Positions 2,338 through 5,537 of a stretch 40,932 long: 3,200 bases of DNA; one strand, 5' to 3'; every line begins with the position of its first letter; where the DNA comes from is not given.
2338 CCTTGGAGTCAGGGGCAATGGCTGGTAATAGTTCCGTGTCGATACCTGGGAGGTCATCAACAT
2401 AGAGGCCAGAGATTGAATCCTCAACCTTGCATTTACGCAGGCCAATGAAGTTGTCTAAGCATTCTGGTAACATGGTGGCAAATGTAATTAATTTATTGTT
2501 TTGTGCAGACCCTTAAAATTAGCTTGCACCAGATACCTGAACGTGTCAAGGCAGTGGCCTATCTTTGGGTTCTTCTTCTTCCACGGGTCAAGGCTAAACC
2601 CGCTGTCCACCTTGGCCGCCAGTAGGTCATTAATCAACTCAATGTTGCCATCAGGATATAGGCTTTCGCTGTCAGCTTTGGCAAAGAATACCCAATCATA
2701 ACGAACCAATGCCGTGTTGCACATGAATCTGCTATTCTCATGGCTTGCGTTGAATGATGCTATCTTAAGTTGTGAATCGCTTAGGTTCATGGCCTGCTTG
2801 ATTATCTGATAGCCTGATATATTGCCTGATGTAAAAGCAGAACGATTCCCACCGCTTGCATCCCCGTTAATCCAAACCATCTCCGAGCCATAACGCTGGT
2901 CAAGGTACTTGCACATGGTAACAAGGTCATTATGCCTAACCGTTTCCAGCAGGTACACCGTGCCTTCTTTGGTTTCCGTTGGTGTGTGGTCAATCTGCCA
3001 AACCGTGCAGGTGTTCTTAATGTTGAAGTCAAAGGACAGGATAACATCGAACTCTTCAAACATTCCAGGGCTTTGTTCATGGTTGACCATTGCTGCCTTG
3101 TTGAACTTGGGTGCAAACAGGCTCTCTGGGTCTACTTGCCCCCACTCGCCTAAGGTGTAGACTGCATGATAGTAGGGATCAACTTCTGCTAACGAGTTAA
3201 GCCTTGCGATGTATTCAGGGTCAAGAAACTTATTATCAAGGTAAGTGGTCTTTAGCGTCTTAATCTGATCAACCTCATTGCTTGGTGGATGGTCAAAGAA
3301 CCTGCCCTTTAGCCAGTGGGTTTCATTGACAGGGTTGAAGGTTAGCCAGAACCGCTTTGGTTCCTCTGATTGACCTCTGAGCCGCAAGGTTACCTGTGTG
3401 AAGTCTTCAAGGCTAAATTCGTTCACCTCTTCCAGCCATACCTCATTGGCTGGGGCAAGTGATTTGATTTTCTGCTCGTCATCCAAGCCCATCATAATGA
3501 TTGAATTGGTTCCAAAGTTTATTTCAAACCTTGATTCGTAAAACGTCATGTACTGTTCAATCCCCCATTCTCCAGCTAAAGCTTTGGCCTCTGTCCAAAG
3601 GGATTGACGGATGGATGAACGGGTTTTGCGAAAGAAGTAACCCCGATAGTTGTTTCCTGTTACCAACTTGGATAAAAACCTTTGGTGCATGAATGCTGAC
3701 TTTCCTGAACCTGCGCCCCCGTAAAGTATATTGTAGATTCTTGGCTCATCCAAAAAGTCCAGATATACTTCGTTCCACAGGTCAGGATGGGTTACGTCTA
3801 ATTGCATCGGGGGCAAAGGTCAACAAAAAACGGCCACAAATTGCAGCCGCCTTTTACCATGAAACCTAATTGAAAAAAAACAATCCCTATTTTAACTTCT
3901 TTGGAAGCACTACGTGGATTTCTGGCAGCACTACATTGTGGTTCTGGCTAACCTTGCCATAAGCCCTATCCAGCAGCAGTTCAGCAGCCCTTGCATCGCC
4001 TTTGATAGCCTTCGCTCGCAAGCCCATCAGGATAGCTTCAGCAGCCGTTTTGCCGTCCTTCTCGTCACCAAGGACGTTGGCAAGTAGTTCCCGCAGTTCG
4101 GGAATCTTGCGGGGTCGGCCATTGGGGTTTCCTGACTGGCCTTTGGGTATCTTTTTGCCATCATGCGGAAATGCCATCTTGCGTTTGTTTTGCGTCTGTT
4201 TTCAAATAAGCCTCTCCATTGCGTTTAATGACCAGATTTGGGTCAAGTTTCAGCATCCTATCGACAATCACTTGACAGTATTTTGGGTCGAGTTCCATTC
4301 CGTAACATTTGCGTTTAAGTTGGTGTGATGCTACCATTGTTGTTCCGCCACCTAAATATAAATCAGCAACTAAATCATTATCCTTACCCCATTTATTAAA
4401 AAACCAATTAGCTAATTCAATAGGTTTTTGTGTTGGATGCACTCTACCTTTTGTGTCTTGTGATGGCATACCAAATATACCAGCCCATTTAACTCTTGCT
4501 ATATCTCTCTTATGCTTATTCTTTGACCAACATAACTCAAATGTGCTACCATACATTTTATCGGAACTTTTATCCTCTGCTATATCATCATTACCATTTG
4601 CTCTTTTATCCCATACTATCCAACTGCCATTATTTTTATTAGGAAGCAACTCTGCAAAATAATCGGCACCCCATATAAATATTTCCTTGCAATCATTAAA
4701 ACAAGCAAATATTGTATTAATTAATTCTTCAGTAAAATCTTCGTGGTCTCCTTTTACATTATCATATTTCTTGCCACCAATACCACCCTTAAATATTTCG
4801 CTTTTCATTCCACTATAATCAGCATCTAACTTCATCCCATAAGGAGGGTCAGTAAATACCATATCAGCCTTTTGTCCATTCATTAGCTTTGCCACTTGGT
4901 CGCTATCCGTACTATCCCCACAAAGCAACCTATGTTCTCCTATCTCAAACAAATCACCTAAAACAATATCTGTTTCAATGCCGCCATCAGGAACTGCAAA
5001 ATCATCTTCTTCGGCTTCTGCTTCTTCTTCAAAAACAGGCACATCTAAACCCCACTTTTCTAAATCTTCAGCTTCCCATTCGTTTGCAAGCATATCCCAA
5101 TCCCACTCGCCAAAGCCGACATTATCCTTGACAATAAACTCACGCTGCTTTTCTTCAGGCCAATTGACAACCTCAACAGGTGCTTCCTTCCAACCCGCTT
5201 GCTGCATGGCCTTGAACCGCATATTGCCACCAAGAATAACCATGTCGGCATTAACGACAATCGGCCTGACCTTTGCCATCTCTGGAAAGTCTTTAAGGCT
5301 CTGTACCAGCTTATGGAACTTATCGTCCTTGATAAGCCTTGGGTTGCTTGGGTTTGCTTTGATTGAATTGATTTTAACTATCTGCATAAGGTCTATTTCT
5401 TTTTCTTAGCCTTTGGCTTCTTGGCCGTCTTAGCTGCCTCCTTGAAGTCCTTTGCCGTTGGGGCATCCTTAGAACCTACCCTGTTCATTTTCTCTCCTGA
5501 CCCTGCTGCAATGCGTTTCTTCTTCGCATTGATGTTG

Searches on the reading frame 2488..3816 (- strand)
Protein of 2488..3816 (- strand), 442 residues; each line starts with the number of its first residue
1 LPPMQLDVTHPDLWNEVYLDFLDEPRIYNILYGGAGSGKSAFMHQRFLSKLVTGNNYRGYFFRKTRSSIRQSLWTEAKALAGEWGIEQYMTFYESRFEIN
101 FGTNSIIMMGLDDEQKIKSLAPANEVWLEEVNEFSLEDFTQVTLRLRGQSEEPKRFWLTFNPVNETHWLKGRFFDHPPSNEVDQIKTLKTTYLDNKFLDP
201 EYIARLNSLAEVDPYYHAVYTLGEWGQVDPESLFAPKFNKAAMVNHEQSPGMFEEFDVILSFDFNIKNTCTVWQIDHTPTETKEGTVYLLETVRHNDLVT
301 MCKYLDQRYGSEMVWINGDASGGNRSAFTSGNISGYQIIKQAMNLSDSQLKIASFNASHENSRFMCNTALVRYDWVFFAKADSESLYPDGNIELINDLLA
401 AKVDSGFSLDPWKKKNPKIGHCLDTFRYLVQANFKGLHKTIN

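Call 60: search_protein_families(library=phrogs, proteins=[window:2488-3816:-], max_evalue=0.001)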
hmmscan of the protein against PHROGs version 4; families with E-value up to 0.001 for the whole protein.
window:2488-3816:- (442 aa): 5 families
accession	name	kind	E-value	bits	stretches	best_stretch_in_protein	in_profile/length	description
phrog_3717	-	head and packaging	6.2e-50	171.2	1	15-273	12-267/277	terminase large subunit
phrog_2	-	head and packaging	2.2e-37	130.3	1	21-437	273-596/807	terminase large subunit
phrog_979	-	head and packaging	8.5e-22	78.6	1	30-225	169-406/642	terminase large subunit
phrog_22023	-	unknown function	3.3e-15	57.6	1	144-277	10-135/153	-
phrog_8711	-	head and packaging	1.1e-05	26.4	1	11-89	10-88/89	terminase large subunit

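Call 70: search_dna_similar(collection=phages, mode=protein, query=window:2488-3816:-, max_rows=12)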
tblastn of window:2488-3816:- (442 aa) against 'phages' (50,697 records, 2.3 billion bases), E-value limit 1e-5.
Records with a match: 570; places in all: 572; records where one place covers at least 80% of the query: 7.
Best place of each record, by identity: <60% 570.
By first word of the organism name: Staphylococcus 147; Streptococcus 129; Enterococcus 80; Clostridium 49; Vibrio 19; Bacillus 19; Listeria 16; Lactobacillus 15; Bacteriophage 11; Flavobacterium 11; and 35 more.
By host as written in the record: - 47; Staphylococcus aureus 39; Clostridium sporogenes ATCC-15579 30; Enterococcus faecalis 21; Staphylococcus pseudintermedius 15; Staphylococcus epidermidis 13; Enterococcus faecalis ATCC 29212 12; Enterococcus sp. 10; and 252 more.
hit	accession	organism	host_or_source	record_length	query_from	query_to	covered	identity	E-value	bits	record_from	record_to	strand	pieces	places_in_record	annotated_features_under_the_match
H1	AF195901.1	Lactobacillus prophage Lj928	-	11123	1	431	98%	24.9%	2e-29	127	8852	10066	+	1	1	orf427: terminase large subunit | orf155: terminase small subunit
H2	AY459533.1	Lactobacillus prophage Lj928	-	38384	1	431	98%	24.9%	3e-29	127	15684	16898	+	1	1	putative protein | putative portal protein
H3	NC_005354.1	Lactobacillus prophage Lj928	Lactobacillus johnsonii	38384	1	431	98%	24.9%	3e-29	127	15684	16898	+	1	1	terminase large subunit | terminase small subunit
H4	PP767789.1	Clostridioides phage phiCDKH02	Clostridioides difficile CD500-12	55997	28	401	85%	25.8%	7e-21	101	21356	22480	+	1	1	terminase large subunit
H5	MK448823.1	Streptococcus phage Javan633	Streptococcus uberis C9359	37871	2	321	72%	29.4%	5e-29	126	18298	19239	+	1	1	terminase large subunit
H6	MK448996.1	Streptococcus phage Javan628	Streptococcus uberis C5388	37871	2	321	72%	29.4%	5e-29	126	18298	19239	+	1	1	terminase large subunit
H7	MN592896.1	Alteromonas phage XX1924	Alteromonas litorea TF-22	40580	21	291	61%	34.2%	2e-35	145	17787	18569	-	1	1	terminase large subunit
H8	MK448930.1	Streptococcus phage Javan406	Streptococcus parauberis SP-llh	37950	2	321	72%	28.5%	7e-29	125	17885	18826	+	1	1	terminase large subunit | hypothetical protein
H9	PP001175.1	Vibrio phage vB_VpaS_PGA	Vibrio parahaemolyticus MCCC 1A16298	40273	21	288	61%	33.6%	6e-37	149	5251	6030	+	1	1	terminase large subunit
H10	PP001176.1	Vibrio phage vB_VpaS_PGB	Vibrio parahaemolyticus MCCC 1A16298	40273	21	288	61%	33.6%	6e-37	149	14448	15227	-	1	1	terminase large subunit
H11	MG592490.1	Vibrio phage 1.116.O._10N.222.52.C10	Vibrio breoganii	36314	28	288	59%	34.3%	3e-38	153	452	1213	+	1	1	terminase large subunit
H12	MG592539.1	Vibrio phage 1.172.O._10N.261.52.F5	Vibrio breoganii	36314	28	288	59%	34.3%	3e-38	153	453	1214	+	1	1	terminase large subunit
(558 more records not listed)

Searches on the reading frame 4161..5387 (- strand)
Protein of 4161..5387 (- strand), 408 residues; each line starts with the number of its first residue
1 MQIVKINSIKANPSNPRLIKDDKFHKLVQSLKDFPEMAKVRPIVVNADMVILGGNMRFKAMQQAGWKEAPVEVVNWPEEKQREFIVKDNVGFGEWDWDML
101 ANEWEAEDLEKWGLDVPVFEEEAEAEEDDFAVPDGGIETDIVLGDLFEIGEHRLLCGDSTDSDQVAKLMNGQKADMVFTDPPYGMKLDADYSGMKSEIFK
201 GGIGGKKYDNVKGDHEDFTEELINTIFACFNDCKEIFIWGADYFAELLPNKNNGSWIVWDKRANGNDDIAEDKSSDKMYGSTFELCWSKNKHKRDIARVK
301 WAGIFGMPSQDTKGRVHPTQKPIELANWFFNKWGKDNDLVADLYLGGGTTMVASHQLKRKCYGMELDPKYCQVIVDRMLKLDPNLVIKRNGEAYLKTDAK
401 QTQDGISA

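Call 60: search_protein_families(library=phrogs, proteins=[window:4161-5387:-], max_evalue=0.001)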
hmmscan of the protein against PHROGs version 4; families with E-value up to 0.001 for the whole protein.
window:4161-5387:- (408 aa): 21 families
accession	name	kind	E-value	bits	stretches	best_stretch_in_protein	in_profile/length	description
phrog_498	-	other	2.4e-79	268.5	1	2-402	36-445/633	DNA methyltransferase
phrog_67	-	other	7.9e-33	115.5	1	100-389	82-354/743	DNA methyltransferase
phrog_8071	-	DNA, RNA and nucleotide metabolism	4.6e-27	96.2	1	2-189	8-209/389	ParB-like partition protein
phrog_940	-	DNA, RNA and nucleotide metabolism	2.9e-23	83.7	1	3-182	8-156/388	nuclease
phrog_17622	-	unknown function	2.9e-22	80.1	1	9-129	21-147/222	-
phrog_620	-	DNA, RNA and nucleotide metabolism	3e-21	77.5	1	3-134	11-141/217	ParB-like partition protein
phrog_23085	-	unknown function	2.1e-17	64.1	1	310-402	35-133/138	-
phrog_3008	-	other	1.3e-16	61.6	1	307-390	141-223/244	DNA methyltransferase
phrog_18293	-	other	2.5e-13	51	1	311-380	40-109/119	methyltransferase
phrog_9353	-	unknown function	3.8e-11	44.3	1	4-116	14-131/245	-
phrog_723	-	DNA, RNA and nucleotide metabolism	2.6e-10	41.5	1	4-102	16-117/223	ParB-like partition protein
phrog_23224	-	other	3.9e-10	40.6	1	225-362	141-276/305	DNA methyltransferase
phrog_8769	-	other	6.2e-09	36.6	1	337-380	12-55/71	methyltransferase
phrog_23148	-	unknown function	1e-07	33.2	1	315-380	83-148/165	-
phrog_18056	-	DNA, RNA and nucleotide metabolism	4.8e-07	30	1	2-82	4-80/387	ParB-like partition nuclease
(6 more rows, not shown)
